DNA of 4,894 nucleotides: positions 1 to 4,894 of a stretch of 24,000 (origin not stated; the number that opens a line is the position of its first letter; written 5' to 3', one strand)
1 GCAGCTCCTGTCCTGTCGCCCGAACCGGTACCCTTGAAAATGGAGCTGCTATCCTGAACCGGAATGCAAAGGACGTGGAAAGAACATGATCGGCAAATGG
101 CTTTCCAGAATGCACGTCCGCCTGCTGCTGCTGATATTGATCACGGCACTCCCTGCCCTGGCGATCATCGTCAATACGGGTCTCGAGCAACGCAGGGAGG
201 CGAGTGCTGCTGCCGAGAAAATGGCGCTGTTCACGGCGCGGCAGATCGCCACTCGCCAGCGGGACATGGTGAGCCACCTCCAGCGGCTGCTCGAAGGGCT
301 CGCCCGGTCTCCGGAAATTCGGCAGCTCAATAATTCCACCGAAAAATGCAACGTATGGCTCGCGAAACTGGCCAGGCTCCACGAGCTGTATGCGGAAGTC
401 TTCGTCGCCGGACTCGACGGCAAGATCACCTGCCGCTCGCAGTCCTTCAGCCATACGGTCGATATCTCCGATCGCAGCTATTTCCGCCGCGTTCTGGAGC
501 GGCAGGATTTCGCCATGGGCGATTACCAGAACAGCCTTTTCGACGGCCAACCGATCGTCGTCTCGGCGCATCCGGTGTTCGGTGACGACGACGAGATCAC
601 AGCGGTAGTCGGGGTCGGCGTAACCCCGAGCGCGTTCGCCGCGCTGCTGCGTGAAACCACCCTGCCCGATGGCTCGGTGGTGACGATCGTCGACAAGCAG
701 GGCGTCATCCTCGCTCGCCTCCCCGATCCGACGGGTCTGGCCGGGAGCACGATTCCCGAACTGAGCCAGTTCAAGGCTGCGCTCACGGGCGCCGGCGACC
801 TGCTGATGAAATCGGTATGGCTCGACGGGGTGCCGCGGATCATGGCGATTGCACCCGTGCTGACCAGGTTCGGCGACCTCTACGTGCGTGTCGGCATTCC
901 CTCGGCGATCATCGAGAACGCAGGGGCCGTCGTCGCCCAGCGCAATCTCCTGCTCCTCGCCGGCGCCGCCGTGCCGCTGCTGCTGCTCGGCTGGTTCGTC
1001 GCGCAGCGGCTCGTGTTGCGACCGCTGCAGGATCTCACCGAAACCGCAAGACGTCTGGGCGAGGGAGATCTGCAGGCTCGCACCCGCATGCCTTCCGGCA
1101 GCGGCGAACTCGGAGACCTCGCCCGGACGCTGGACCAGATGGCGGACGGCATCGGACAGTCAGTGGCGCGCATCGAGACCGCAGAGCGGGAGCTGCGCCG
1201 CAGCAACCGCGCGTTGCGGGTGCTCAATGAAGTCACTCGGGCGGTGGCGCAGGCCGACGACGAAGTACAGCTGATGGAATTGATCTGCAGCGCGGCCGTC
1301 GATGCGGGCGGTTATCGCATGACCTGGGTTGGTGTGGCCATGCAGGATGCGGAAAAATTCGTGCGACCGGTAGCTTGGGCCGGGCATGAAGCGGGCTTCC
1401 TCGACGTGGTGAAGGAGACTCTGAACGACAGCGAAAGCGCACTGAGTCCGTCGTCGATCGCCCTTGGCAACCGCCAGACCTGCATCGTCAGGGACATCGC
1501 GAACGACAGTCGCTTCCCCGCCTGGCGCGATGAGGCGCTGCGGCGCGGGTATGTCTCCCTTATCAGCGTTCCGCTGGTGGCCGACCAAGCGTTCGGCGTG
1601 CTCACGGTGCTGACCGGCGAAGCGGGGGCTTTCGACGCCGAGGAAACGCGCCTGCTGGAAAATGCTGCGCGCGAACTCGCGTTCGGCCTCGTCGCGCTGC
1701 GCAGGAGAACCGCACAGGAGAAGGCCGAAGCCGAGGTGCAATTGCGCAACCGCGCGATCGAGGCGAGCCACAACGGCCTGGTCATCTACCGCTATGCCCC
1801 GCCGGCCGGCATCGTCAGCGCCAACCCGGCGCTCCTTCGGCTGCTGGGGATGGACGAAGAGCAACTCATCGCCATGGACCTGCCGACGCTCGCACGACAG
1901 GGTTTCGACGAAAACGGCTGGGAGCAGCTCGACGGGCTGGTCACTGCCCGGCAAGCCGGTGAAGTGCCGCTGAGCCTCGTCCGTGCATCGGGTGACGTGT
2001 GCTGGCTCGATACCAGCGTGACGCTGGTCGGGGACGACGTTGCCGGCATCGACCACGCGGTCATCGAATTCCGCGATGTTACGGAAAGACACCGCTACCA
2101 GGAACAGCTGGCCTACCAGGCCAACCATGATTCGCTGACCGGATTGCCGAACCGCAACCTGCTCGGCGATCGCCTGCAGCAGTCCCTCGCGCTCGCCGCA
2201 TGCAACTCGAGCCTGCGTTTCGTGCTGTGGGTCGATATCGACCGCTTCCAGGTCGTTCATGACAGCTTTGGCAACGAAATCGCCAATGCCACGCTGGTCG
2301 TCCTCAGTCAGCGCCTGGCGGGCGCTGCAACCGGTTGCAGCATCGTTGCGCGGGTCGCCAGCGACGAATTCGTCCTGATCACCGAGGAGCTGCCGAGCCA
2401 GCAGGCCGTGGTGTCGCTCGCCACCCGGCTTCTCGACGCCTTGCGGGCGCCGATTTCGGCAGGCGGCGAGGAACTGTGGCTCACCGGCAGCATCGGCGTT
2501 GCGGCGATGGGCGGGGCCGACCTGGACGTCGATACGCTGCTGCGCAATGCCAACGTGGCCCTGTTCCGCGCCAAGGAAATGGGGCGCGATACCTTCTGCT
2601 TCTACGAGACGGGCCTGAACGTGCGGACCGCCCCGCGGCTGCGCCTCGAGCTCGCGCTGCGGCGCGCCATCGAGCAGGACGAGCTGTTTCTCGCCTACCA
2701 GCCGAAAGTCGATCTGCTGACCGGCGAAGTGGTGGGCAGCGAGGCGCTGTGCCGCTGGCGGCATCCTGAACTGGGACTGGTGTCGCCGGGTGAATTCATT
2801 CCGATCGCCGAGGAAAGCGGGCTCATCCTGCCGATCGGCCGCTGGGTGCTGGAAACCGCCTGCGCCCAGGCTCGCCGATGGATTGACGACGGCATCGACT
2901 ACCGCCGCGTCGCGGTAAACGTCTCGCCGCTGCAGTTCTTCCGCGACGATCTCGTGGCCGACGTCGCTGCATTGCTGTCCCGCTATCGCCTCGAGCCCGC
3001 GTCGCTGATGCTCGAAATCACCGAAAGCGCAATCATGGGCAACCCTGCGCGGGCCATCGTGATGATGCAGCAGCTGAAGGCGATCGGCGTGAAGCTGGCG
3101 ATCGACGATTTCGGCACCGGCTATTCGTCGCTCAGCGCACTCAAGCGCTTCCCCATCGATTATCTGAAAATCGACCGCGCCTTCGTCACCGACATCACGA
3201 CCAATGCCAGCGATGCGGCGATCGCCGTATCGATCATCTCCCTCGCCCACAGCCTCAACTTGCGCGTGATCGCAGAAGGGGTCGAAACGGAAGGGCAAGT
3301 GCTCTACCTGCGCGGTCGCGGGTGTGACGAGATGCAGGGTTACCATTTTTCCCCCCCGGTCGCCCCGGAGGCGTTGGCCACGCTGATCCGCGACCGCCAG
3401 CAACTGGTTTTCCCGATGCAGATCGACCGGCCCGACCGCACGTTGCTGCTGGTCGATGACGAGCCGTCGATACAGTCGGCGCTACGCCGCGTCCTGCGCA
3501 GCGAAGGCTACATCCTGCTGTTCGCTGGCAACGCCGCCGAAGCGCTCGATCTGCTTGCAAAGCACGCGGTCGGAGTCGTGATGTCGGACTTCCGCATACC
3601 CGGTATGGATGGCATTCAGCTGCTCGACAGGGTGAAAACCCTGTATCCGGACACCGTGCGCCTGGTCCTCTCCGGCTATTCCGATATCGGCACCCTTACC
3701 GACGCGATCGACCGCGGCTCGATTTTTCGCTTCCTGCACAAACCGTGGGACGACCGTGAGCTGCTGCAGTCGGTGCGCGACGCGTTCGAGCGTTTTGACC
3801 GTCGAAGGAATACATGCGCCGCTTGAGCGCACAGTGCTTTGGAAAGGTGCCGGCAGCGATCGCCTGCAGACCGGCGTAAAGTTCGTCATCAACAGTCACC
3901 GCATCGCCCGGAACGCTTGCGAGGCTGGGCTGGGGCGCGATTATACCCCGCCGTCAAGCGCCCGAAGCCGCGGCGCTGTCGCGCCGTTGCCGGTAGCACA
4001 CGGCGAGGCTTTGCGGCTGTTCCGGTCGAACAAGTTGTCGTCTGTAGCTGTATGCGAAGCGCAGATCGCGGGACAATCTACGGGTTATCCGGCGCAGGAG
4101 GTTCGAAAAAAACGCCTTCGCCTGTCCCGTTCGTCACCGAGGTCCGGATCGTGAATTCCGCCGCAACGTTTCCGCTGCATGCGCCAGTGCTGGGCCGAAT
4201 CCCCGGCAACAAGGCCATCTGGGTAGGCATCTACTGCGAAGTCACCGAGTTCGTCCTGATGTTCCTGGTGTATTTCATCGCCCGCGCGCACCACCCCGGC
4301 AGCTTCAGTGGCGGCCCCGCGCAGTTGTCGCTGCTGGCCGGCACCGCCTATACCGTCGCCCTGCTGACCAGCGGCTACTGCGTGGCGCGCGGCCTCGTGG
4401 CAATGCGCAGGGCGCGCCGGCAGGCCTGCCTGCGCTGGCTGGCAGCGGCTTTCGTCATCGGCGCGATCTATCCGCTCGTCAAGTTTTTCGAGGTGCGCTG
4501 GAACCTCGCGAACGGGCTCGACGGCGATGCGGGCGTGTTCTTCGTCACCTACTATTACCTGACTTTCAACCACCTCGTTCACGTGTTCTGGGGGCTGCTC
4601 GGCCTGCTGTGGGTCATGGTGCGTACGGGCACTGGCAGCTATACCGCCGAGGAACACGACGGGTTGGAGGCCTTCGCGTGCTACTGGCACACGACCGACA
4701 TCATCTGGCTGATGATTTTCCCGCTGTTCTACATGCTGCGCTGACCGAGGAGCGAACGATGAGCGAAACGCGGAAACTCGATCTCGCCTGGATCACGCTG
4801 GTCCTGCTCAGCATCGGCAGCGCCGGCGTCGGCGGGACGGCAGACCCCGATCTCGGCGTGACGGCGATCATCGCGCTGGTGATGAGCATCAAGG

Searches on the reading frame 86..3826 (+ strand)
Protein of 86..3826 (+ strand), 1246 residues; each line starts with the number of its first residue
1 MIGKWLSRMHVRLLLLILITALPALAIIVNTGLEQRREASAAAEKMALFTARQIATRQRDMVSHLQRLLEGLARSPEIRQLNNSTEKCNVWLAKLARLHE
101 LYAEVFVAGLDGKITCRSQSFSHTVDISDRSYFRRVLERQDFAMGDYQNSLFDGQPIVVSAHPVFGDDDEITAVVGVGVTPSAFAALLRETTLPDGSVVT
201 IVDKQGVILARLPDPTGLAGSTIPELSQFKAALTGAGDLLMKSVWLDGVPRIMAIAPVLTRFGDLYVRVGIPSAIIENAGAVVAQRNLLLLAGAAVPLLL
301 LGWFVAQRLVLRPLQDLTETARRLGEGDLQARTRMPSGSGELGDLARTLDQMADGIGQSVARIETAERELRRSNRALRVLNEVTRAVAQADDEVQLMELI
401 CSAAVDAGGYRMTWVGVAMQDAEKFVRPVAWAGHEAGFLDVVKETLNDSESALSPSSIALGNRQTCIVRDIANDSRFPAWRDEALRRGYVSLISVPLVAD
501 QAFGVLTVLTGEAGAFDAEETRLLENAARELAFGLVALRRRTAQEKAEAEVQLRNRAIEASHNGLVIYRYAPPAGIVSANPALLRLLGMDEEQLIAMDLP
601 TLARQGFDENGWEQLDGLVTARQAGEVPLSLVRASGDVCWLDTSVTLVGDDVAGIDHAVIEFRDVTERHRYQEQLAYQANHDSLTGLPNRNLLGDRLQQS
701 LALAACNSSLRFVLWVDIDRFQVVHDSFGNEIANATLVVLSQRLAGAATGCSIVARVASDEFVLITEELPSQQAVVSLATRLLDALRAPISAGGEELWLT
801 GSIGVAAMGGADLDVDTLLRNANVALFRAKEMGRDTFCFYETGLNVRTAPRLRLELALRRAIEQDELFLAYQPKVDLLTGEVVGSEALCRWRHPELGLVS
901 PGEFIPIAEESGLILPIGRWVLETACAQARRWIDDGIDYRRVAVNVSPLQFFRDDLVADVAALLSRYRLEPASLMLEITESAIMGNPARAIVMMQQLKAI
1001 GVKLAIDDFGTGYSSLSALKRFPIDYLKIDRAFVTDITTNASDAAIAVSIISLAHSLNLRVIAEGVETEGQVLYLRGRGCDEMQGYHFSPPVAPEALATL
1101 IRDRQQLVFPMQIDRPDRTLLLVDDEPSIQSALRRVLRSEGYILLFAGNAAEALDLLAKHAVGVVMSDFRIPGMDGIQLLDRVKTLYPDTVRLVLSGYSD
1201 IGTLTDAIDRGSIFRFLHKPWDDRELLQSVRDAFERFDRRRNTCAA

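Call 36: search_protein_families(library=pfam, proteins=[window:86-3826:+])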
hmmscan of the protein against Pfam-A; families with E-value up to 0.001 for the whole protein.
window:86-3826:+ (1246 aa): 11 families
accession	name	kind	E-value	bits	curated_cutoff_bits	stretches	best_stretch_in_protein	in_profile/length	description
PF00563.25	EAL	-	1.2e-77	261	31.3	1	857-1091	3-236/236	EAL domain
PF00990.26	GGDEF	-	7.7e-30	104.2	23.8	1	679-835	1-160/161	Diguanylate cyclase, GGDEF domain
PF00072.30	Response_reg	-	4.3e-22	78.8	30.2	1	1121-1230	2-110/111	Response regulator receiver domain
PF02743.24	dCache_1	-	2.5e-15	57.1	45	1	42-212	6-183/240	Cache domain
PF13185.12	GAF_2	-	6.7e-14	52.7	28.6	1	391-535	2-135/136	GAF domain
PF13426.13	PAS_9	-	8.9e-12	45.6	27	1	573-667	9-103/103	PAS domain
PF00672.30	HAMP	-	2.1e-11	44.4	25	1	308-356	4-51/53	HAMP domain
PF01590.32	GAF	-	4.5e-09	37.4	22.4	1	458-533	57-131/133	GAF domain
PF13492.12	GAF_3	-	1.2e-05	26.2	27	1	412-535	19-127/129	GAF domain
PF17203.10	sCache_3_2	-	1.3e-05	25.7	28.4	0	61-190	10-137/140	Single cache domain 3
PF08448.16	PAS_4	-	1.6e-05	25.6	23.1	1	576-670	17-110/110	PAS fold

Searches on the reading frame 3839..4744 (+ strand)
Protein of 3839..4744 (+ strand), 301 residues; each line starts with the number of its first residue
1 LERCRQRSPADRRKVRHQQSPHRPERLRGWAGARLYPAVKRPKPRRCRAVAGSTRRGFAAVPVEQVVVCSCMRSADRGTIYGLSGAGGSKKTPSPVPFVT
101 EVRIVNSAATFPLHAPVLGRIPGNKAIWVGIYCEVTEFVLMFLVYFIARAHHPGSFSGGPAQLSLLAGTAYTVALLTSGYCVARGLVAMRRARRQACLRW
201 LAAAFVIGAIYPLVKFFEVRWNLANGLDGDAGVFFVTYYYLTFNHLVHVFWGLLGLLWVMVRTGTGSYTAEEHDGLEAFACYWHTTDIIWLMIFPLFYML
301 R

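Call 36: search_protein_families(library=pfam, proteins=[window:3839-4744:+])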
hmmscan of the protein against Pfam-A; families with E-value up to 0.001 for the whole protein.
window:3839-4744:+ (301 aa): 1 family
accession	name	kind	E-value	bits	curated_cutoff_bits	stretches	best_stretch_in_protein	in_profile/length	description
PF00510.24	COX3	-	2e-10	41.4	23.8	1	171-299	130-255/258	Cytochrome c oxidase subunit III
